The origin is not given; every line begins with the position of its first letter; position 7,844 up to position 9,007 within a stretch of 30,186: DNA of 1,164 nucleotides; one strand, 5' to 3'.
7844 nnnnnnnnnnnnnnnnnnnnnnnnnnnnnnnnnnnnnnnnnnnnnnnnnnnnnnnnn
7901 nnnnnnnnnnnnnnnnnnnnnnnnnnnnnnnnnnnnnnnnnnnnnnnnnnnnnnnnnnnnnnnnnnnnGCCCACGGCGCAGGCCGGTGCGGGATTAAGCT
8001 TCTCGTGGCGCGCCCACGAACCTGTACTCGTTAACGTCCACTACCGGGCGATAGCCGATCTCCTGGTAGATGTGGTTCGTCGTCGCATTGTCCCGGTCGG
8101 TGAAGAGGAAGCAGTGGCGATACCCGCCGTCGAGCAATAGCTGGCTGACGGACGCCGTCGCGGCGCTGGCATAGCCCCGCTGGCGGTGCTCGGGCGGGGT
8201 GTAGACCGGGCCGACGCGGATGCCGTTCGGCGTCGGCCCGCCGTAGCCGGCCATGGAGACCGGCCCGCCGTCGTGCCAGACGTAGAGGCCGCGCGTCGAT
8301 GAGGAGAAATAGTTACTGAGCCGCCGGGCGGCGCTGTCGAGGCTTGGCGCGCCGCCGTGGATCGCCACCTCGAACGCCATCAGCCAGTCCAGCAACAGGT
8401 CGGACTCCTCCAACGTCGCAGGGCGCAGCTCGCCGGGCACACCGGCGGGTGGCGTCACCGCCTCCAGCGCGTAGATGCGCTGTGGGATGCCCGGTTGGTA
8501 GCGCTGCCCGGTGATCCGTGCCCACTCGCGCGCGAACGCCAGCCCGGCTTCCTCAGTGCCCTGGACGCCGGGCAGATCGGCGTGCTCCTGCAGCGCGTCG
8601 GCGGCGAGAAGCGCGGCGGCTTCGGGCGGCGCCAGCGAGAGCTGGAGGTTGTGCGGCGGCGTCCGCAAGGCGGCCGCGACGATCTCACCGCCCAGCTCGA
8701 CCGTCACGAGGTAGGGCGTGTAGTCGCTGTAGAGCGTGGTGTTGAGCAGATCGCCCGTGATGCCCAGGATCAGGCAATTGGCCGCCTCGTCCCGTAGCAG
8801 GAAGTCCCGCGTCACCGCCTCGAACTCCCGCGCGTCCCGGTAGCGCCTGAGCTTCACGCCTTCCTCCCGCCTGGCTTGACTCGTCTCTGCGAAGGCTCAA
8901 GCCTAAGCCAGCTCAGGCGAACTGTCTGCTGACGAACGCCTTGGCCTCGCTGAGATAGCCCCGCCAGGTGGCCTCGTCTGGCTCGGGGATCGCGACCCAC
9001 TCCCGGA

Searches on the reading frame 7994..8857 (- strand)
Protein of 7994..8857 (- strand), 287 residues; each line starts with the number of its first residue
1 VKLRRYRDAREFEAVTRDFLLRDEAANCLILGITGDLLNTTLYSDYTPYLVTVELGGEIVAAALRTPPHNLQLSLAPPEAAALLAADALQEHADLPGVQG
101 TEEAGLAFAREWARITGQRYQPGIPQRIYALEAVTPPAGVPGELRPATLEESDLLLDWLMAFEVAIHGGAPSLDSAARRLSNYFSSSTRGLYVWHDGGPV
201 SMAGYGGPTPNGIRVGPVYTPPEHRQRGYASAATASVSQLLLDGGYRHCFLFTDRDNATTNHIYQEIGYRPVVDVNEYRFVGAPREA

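Call 8: search_protein_families(library=pfam, proteins=[window:7994-8857:-])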
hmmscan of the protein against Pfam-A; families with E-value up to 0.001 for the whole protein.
window:7994-8857:- (287 aa): 3 families
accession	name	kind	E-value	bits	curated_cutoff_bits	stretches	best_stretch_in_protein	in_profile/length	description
PF00583.31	Acetyltransf_1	-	1.9e-07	31.8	20.7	1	180-269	24-116/116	Acetyltransferase (GNAT) family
PF08445.16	FR47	-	9.1e-07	29.2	22.1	1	215-272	24-80/86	FR47-like protein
PF13302.13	Acetyltransf_3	-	0.00024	22.2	25.4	1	144-270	4-138/138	Acetyltransferase (GNAT) domain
